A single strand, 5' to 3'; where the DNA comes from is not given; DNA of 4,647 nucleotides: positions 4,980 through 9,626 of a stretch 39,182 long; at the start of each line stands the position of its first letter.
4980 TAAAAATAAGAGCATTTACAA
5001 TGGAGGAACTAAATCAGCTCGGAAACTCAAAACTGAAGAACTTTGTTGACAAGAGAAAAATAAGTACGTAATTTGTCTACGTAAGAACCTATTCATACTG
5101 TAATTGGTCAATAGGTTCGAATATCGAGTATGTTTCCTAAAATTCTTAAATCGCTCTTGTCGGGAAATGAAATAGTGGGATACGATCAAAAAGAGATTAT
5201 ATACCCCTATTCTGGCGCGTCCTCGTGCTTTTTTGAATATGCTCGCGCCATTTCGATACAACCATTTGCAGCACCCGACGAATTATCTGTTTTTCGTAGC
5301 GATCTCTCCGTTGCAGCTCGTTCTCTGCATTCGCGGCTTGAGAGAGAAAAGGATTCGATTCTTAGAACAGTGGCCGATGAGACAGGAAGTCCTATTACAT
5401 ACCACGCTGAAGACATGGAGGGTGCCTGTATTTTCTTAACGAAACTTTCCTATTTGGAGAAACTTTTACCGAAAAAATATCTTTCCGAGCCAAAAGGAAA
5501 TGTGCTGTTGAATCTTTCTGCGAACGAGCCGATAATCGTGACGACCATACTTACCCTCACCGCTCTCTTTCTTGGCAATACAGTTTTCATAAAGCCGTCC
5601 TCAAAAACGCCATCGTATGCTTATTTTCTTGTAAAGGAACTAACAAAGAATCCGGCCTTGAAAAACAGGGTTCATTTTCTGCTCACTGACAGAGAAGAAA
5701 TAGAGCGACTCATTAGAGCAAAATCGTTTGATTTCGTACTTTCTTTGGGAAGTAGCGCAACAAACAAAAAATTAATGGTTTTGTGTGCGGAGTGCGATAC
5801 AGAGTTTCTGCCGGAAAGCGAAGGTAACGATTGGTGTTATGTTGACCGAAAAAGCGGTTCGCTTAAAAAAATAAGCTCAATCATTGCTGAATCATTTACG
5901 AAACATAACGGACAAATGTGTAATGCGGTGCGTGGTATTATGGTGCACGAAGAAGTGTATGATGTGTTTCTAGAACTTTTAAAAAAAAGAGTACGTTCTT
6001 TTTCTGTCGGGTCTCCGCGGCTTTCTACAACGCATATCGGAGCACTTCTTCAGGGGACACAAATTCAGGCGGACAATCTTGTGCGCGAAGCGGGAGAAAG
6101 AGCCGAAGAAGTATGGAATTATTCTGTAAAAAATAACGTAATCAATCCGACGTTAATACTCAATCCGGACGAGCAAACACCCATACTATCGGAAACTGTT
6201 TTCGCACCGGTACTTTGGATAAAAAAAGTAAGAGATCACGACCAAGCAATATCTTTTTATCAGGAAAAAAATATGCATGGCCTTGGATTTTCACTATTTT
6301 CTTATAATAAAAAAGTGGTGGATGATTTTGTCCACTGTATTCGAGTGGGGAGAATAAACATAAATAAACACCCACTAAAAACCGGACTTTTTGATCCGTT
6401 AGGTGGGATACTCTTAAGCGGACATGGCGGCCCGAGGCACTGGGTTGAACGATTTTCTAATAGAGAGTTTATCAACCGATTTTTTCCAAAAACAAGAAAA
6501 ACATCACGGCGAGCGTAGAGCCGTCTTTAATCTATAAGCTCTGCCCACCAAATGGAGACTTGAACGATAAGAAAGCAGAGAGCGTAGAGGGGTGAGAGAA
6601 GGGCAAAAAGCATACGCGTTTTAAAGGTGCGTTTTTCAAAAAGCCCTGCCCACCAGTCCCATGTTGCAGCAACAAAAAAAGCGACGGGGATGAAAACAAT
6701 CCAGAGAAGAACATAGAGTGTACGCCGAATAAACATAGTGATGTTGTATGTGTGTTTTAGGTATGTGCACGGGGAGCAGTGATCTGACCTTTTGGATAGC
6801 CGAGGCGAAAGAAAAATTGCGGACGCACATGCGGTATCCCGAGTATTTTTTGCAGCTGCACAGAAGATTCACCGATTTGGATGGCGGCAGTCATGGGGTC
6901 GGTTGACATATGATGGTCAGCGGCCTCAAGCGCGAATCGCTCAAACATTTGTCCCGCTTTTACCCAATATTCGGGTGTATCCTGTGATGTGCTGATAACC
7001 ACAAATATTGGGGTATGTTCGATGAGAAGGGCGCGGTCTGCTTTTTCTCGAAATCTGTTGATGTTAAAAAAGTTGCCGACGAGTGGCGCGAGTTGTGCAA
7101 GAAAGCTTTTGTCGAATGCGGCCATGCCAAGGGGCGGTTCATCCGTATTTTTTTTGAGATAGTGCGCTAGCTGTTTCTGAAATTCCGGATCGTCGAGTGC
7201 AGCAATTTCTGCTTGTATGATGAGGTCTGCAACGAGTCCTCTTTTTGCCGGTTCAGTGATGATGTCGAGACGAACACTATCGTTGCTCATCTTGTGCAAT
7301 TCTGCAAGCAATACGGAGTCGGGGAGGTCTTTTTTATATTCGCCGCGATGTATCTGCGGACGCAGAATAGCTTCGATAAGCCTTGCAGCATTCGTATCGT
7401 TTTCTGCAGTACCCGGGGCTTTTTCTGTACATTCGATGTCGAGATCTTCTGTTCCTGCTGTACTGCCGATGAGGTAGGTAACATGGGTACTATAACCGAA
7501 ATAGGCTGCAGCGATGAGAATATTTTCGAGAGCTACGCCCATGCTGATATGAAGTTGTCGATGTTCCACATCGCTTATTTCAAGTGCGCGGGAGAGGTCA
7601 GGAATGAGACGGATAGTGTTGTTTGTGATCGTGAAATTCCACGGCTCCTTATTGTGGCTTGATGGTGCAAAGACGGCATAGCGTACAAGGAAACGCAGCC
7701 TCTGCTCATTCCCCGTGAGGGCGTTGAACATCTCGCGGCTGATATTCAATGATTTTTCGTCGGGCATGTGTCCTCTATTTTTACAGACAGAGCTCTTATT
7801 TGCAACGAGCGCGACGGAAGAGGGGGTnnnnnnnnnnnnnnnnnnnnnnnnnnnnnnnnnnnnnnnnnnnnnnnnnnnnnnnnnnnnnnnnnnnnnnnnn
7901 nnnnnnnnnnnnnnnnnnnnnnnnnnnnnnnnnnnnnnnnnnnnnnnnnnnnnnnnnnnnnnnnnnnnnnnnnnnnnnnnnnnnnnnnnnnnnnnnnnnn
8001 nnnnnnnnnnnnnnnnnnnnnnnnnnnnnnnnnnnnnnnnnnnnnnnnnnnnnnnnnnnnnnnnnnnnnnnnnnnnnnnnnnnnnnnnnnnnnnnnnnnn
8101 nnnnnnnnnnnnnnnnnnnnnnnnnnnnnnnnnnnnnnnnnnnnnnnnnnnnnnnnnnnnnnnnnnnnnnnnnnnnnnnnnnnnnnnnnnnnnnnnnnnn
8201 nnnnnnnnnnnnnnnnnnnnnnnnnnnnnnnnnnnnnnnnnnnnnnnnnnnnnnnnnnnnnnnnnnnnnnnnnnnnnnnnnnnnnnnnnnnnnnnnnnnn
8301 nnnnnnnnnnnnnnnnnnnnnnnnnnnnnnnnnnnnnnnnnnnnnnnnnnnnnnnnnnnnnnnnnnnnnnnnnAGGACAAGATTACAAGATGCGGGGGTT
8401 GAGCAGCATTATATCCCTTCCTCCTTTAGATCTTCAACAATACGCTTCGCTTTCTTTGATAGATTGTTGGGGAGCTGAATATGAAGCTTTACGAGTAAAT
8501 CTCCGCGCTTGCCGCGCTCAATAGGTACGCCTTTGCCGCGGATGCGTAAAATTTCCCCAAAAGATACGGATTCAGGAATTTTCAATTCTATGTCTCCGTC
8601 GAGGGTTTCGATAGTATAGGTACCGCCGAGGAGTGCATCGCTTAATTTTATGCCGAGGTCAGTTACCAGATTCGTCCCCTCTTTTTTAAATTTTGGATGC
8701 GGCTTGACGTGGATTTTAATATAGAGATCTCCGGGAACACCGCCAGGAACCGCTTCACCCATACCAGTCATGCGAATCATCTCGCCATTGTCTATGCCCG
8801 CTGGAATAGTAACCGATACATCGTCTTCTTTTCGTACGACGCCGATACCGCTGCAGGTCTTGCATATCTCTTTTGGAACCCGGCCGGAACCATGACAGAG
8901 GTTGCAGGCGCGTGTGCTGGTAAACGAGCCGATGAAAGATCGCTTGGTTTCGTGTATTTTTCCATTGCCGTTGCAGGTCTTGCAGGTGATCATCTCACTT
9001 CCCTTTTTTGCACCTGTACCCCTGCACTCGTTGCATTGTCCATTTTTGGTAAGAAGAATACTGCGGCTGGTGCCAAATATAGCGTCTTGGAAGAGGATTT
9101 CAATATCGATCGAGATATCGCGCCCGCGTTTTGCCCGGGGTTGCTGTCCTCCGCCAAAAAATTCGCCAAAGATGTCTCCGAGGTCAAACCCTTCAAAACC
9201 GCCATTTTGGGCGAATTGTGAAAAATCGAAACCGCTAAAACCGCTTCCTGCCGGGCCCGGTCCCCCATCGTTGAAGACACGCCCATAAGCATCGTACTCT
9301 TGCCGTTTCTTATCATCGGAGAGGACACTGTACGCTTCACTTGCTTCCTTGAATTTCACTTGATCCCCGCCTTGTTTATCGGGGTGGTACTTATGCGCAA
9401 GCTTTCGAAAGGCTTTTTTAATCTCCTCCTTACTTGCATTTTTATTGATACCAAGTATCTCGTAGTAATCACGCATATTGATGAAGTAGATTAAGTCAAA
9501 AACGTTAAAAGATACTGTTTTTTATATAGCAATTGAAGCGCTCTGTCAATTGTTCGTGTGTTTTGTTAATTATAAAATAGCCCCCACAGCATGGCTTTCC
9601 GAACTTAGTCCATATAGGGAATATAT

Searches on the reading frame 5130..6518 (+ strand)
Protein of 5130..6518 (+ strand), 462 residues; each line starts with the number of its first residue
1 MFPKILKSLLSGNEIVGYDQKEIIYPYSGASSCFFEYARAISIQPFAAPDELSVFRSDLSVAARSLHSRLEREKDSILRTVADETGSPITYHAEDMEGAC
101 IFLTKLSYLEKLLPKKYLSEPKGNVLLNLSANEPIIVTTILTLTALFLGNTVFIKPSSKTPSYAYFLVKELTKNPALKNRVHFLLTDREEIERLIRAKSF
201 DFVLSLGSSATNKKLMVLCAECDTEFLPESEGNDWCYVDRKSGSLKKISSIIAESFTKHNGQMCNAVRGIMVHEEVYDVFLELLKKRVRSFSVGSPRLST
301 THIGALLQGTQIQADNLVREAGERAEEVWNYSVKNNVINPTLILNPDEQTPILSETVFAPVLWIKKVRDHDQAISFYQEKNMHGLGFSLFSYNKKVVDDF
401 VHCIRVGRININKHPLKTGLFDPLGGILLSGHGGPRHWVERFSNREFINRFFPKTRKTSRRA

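Call 9: search_protein_families(library=pfam, proteins=[window:5130-6518:+], max_evalue=0.01)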
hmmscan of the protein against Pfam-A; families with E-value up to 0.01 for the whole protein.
window:5130-6518:+ (462 aa): 2 families
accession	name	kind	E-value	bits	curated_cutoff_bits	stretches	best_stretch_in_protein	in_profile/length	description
PF00171.27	Aldedh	-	8.8e-47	160.1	23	1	65-434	59-445/461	Aldehyde dehydrogenase family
PF05893.19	LuxC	-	1.9e-07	30.7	21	1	120-296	87-267/401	Acyl-CoA reductase (LuxC)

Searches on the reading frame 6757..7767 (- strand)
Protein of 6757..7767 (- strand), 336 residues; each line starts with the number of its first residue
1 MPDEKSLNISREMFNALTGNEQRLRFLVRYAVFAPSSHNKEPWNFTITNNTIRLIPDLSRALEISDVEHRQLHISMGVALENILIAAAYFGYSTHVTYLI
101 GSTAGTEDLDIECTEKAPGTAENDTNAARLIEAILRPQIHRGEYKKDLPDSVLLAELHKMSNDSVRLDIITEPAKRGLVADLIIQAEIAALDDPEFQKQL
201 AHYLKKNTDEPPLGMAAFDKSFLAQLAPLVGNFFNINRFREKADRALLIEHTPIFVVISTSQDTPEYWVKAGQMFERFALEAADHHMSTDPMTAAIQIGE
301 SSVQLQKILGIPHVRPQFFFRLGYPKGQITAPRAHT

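Call 9: search_protein_families(library=pfam, proteins=[window:6757-7767:-], max_evalue=0.01)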
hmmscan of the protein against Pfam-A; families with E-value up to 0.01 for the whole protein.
window:6757-7767:- (336 aa): 2 families
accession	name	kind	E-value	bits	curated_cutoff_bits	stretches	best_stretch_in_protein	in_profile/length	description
PF00881.29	Nitroreductase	-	2.1e-08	34.9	23.5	0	237-324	72-167/167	Nitroreductase family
PF14512.11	TM1586_NiRdase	-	9.8e-06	25.8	27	1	20-87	156-215/215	Putative TM nitroreductase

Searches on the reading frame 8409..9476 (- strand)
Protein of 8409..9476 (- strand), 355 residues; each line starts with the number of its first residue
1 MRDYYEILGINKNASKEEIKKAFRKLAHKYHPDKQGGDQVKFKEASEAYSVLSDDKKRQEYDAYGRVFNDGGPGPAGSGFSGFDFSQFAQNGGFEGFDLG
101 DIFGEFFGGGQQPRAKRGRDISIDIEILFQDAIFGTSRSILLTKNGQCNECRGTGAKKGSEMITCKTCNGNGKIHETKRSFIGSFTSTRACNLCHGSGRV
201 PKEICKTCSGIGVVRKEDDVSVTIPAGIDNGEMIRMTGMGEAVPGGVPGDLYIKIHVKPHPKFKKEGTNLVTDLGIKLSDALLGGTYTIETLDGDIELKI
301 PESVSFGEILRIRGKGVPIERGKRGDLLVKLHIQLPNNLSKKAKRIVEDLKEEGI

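Call 9: search_protein_families(library=pfam, proteins=[window:8409-9476:-], max_evalue=0.01)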
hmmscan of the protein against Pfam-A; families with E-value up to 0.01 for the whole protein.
window:8409-9476:- (355 aa): 3 families
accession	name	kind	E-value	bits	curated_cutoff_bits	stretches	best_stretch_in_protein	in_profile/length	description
PF01556.23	DnaJ_C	-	1.8e-43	148.7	26.6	1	122-336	2-152/152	DnaJ C terminal domain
PF00226.36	DnaJ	-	4.7e-24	84.7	27.8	1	3-62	1-63/63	DnaJ domain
PF00684.25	DnaJ_CXXCXGXG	-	1.1e-13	51.7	32.7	1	148-211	1-64/65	DnaJ central domain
